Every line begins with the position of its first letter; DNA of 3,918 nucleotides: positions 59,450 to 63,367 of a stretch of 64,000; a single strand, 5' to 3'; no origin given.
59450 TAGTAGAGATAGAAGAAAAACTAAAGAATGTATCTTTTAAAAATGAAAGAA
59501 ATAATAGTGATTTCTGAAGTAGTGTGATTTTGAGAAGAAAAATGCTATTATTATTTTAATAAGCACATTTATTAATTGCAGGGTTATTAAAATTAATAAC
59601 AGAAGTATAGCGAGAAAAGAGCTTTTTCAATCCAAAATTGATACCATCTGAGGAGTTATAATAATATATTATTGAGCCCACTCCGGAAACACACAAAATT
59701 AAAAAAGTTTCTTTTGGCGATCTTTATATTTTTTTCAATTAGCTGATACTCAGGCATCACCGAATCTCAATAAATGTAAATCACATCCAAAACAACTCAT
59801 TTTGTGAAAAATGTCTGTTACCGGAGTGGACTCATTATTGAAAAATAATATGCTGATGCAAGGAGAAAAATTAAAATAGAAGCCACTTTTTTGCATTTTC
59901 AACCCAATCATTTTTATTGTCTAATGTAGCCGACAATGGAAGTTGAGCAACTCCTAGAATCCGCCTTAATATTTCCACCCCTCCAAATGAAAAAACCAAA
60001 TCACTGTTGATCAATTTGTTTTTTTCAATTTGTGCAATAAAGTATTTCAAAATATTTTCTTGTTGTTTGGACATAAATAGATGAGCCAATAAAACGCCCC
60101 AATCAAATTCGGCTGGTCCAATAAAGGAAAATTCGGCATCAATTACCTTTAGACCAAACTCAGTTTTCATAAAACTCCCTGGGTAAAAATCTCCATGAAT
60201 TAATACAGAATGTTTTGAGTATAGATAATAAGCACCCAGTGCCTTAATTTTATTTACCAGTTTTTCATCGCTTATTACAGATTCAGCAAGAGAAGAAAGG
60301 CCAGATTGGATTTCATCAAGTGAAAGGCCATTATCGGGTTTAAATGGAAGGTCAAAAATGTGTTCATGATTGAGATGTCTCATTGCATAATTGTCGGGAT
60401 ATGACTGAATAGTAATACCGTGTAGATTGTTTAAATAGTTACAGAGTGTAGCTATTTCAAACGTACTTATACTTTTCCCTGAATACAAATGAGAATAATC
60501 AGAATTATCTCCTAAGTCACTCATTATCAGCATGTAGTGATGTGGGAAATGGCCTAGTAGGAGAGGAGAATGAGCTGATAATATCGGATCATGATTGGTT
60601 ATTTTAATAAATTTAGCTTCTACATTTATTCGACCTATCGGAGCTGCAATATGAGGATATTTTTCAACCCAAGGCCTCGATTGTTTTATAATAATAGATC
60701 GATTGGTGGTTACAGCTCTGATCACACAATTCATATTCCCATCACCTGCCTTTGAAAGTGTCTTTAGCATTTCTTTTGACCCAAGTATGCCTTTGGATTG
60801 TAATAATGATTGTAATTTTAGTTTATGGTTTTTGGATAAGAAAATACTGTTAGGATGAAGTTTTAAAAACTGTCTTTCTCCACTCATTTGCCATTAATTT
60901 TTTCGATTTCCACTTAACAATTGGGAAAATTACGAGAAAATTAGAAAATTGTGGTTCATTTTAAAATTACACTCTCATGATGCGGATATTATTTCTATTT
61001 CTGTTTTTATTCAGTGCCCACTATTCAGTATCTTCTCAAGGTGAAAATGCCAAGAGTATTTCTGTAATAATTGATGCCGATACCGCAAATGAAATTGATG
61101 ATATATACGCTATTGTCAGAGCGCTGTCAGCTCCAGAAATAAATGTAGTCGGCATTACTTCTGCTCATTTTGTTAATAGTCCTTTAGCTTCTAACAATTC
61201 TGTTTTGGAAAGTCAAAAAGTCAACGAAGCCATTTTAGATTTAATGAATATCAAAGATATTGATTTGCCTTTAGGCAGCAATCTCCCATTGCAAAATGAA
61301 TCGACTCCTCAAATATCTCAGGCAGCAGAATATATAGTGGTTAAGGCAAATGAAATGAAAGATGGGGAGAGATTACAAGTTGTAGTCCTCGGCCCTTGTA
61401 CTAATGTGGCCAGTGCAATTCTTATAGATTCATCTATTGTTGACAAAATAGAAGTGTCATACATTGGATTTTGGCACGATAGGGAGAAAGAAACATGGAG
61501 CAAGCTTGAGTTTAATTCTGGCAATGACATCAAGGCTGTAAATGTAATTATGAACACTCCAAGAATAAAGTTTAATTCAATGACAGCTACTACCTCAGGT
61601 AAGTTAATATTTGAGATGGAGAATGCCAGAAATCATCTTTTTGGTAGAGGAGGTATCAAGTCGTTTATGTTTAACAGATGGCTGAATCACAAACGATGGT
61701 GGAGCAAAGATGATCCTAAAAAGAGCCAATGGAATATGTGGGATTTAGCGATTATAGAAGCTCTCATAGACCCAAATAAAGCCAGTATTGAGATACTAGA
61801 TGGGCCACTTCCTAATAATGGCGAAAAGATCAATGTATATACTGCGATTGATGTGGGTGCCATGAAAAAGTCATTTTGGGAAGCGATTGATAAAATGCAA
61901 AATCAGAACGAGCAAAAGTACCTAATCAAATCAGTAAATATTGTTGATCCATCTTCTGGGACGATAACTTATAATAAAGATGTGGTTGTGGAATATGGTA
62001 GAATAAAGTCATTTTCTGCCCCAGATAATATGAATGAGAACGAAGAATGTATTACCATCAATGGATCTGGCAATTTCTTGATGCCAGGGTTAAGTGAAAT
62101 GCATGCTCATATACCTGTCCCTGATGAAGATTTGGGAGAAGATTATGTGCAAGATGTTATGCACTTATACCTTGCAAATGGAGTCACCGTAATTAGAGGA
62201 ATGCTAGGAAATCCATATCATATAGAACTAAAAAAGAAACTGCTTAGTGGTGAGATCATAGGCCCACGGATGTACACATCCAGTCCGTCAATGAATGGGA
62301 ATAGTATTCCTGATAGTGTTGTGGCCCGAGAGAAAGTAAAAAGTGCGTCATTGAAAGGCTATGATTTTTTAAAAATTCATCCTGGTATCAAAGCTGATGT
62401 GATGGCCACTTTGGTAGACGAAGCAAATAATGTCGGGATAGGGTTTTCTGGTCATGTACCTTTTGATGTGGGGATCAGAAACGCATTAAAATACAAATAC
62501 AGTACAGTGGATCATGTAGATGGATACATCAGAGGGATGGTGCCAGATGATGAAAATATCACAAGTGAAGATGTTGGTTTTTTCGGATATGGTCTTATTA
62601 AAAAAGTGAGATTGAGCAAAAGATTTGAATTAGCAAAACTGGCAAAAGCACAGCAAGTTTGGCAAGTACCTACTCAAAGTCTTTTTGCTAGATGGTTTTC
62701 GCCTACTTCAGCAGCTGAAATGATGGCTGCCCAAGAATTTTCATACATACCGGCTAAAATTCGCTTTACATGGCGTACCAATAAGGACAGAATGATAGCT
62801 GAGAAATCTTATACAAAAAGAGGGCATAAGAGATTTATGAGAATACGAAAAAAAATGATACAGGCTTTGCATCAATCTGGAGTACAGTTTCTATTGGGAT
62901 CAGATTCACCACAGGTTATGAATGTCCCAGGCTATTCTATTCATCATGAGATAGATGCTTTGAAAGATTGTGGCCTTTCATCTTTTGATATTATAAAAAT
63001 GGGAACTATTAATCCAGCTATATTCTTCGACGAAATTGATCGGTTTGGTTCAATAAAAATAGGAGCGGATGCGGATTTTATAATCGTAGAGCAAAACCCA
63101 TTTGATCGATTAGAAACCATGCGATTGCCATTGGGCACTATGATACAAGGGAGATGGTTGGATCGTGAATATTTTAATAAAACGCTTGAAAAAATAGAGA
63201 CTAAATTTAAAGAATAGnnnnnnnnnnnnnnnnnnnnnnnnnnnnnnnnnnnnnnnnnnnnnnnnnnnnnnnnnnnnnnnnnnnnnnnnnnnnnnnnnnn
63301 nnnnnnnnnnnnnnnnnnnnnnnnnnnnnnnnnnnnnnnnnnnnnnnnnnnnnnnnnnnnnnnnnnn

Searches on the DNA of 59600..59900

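Call 58: search_rna_families(source=window, start=59600, end=59900, threshold=evalue, max_evalue=1)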
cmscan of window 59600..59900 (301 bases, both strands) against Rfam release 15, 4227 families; matches with E-value up to 1: 0.
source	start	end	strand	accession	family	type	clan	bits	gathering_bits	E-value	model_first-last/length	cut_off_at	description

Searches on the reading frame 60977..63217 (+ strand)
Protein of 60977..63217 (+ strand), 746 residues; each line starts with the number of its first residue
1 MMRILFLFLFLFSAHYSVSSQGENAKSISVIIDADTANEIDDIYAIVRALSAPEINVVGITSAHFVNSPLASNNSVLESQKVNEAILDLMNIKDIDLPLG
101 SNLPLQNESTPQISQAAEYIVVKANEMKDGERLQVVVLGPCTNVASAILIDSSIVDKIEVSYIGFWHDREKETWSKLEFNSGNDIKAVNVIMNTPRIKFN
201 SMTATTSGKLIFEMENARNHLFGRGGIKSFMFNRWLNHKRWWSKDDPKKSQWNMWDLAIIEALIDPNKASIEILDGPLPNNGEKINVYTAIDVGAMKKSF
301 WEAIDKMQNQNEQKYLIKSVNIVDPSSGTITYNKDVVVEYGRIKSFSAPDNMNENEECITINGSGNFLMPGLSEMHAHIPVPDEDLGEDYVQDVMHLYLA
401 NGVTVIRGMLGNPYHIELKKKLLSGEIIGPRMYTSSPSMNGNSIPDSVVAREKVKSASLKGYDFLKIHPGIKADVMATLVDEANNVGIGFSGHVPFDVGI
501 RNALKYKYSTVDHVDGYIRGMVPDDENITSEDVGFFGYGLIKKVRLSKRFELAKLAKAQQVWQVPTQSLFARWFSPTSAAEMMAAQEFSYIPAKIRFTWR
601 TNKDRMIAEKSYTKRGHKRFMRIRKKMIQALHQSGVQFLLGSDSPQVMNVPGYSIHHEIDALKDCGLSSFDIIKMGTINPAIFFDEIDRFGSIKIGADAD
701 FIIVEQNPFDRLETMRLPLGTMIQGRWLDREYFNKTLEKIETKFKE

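Call 61: search_protein_families(library=pfam, proteins=[window:60977-63217:+], max_evalue=0.00001)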
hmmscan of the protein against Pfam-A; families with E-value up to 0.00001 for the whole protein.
window:60977-63217:+ (746 aa): 3 families
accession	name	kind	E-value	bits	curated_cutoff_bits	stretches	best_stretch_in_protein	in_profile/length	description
PF01979.26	Amidohydro_1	-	9.1e-21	74.9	25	1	367-727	1-344/345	Amidohydrolase family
PF01156.24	IU_nuc_hydro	-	3.9e-17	63.3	34.2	1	30-269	1-250/297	Inosine-uridine preferring nucleoside hydrolase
PF07969.17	Amidohydro_3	-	7.9e-10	39.2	29.7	1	628-726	359-469/472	Amidohydrolase family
